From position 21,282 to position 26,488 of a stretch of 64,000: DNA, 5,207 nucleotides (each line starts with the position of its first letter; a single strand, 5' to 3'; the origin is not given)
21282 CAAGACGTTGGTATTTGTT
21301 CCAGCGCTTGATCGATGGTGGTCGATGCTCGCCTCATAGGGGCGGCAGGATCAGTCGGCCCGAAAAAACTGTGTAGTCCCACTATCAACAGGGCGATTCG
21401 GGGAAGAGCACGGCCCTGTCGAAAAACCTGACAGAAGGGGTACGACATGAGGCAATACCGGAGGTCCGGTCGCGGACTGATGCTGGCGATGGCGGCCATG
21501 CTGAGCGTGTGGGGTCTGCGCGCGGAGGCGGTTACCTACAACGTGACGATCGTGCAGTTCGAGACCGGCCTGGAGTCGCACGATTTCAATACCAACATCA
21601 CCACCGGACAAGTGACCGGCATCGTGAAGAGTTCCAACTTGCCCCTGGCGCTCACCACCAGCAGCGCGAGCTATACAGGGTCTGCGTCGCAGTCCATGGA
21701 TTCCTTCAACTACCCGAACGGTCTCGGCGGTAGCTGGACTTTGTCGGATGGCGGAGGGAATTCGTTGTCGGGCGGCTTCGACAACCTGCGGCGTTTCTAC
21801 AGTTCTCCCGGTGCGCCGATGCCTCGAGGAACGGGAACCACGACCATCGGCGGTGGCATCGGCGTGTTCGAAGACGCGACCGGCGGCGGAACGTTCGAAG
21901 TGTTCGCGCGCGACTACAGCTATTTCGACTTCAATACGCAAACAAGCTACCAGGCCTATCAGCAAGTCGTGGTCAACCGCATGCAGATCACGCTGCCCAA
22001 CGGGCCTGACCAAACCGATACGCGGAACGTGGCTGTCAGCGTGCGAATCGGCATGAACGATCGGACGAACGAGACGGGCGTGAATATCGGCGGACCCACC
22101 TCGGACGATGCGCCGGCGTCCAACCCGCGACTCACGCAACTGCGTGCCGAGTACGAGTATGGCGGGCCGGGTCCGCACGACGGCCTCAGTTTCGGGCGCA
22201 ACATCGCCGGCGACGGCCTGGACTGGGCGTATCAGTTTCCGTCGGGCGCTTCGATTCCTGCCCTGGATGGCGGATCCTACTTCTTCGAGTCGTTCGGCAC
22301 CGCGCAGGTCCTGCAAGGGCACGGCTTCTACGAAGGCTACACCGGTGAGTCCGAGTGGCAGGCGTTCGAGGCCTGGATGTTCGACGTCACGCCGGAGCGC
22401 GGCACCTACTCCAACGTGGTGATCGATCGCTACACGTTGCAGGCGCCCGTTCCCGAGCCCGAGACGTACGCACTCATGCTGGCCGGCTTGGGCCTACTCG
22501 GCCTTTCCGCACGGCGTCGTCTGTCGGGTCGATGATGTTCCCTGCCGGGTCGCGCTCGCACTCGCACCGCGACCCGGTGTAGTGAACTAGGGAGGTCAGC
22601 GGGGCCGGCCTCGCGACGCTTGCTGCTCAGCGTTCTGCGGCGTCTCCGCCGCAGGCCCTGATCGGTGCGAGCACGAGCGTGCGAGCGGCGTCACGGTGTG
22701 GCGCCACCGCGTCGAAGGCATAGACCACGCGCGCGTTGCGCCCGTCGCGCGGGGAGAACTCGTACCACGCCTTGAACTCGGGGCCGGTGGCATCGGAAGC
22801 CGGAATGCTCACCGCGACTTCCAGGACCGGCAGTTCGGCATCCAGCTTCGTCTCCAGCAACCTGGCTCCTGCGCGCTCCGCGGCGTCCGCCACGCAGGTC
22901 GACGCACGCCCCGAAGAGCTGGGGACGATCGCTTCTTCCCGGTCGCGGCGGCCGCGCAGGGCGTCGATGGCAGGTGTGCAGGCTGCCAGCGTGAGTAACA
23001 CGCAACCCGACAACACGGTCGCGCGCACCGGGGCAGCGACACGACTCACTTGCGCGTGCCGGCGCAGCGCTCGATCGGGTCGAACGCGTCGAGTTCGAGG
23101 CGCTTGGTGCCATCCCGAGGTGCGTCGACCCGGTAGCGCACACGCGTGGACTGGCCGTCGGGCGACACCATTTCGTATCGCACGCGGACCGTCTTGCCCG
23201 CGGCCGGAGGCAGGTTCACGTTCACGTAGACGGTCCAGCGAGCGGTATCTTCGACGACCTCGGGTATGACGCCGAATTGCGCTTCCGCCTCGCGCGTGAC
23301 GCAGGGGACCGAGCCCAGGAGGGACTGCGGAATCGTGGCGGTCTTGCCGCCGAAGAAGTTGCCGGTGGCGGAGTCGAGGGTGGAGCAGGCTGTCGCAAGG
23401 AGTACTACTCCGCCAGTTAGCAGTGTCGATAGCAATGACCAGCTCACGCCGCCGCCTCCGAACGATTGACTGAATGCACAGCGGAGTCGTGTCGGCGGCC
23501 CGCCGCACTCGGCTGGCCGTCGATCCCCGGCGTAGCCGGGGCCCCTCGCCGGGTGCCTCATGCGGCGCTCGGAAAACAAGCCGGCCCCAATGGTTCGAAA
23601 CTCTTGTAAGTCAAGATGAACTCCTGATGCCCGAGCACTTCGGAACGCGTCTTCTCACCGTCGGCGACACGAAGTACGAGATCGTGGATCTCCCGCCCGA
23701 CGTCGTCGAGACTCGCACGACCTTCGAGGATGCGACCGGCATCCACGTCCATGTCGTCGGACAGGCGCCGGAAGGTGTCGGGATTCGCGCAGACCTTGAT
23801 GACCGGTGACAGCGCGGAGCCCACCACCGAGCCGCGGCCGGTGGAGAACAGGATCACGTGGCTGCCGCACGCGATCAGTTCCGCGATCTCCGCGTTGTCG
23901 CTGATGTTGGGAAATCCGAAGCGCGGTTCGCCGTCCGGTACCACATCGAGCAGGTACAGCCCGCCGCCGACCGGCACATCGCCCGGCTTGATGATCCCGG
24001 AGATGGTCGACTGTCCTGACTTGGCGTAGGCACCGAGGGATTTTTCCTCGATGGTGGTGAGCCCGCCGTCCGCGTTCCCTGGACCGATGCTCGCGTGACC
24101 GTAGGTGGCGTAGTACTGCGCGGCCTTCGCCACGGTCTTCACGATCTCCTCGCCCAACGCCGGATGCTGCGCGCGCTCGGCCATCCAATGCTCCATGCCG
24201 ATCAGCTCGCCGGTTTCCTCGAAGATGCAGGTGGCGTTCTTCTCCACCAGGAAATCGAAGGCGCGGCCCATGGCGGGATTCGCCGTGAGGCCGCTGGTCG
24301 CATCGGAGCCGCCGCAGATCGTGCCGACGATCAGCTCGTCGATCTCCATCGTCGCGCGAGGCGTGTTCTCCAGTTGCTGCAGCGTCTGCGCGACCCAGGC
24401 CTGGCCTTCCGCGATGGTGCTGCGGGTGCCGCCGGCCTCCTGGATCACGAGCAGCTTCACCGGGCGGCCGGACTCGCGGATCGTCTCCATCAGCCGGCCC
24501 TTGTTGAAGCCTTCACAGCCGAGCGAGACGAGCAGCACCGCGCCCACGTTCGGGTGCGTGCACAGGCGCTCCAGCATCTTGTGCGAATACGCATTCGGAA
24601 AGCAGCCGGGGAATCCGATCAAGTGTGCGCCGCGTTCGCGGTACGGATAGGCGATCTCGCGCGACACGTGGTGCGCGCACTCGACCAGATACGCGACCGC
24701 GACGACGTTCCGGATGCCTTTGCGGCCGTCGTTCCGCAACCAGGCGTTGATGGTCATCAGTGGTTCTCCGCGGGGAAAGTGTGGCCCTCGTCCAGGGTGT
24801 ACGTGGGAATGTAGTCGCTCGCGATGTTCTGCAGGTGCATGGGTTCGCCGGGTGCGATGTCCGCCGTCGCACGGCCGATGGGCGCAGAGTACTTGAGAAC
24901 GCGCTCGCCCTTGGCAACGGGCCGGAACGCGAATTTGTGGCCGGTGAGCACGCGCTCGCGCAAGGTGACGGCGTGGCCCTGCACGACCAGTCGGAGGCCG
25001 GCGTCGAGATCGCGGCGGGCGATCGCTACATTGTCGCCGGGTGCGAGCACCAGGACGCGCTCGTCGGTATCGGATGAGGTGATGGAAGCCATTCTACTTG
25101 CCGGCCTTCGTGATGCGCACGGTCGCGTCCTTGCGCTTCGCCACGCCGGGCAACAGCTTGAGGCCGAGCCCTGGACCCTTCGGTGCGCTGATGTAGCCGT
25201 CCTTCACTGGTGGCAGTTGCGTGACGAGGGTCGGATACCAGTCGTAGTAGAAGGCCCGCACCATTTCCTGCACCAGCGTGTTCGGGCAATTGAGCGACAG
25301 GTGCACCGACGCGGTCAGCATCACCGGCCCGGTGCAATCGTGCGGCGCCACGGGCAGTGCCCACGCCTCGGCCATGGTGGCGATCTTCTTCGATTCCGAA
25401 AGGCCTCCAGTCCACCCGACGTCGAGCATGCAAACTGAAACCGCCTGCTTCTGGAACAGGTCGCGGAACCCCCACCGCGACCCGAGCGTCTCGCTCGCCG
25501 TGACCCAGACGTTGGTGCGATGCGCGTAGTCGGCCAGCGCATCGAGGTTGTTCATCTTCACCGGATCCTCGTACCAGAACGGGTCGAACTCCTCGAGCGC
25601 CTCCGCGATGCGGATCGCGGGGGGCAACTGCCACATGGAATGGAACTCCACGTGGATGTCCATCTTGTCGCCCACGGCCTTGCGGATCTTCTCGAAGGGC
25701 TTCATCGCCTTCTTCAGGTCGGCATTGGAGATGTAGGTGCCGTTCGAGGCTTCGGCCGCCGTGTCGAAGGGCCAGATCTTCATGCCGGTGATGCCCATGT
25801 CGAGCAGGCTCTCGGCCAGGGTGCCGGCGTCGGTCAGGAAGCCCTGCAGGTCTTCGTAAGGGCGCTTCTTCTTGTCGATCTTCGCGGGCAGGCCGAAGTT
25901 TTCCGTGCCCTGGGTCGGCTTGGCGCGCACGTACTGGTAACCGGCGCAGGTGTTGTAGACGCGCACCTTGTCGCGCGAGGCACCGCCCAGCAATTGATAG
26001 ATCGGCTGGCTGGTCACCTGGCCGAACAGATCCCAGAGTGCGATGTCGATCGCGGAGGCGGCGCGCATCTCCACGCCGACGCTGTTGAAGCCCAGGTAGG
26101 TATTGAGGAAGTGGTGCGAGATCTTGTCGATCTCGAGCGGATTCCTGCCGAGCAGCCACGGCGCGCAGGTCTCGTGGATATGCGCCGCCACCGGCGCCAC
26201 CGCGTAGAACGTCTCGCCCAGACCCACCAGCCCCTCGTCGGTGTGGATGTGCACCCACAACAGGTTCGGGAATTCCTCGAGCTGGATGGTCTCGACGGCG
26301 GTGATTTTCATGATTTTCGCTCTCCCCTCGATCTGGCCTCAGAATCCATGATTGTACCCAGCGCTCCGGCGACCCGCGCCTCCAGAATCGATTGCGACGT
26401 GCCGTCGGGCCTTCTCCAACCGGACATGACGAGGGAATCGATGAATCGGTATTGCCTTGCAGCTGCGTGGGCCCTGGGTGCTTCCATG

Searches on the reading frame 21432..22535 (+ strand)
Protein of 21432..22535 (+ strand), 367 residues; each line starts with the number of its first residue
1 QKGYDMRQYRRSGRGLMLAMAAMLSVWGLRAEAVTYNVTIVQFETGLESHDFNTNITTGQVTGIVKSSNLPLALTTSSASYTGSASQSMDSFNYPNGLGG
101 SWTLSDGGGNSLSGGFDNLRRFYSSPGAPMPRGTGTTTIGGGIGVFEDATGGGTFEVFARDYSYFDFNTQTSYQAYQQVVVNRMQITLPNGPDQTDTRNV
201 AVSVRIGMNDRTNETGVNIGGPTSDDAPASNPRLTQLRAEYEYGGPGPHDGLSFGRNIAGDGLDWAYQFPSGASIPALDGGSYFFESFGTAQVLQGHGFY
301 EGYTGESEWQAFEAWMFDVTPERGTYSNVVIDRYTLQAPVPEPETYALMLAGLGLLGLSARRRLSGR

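Call 55: search_protein_families(library=pfam, proteins=[window:21432-22535:+], max_evalue=0.001)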
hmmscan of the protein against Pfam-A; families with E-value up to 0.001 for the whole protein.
window:21432-22535:+ (367 aa): 1 family
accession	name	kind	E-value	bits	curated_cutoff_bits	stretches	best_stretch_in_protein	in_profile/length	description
PF07589.16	PEP-CTERM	-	5.4e-09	36.2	20.7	1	339-363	1-24/24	PEP-CTERM motif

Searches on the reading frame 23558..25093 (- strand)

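Call 55: search_protein_families(library=pfam, proteins=[window:23558-25093:-], max_evalue=0.001)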
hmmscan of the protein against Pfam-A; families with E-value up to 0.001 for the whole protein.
window:23558-25093:- (511 aa): 2 families
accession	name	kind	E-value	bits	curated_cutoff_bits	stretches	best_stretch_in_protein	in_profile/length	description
PF20629.2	GD_AH_C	-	3.3e-80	269.4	26.8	1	252-496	2-238/242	D-galactarate/Altronate dehydratase, C-terminal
PF04295.18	GD_AH_second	-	8.5e-26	91.1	27.3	1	118-241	2-135/136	D-galactarate dehydratase/Altronate hydrolase, second domain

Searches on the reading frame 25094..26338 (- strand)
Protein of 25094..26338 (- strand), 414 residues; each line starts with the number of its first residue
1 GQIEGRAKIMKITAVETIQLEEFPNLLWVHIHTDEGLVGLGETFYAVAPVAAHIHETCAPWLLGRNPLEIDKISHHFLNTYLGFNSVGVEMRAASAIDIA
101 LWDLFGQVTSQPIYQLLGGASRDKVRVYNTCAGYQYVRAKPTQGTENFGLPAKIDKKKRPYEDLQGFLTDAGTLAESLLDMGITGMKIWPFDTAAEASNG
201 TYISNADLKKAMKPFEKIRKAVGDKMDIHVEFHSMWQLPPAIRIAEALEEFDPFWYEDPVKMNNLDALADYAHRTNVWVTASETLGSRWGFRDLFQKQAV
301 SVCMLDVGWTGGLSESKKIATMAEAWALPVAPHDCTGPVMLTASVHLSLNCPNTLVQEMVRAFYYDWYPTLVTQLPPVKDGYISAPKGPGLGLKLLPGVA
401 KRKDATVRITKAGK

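Call 55: search_protein_families(library=pfam, proteins=[window:25094-26338:-], max_evalue=0.001)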
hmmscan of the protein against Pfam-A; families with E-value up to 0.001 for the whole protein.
window:25094-26338:- (414 aa): 2 families
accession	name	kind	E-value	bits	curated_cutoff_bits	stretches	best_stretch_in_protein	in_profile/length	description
PF13378.12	MR_MLE_C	-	4.9e-57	193.6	29.4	1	174-395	5-215/219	Enolase C-terminal domain-like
PF02746.21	MR_MLE_N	-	9.6e-16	58.5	22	1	25-118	27-117/117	Mandelate racemase / muconate lactonizing enzyme, N-terminal domain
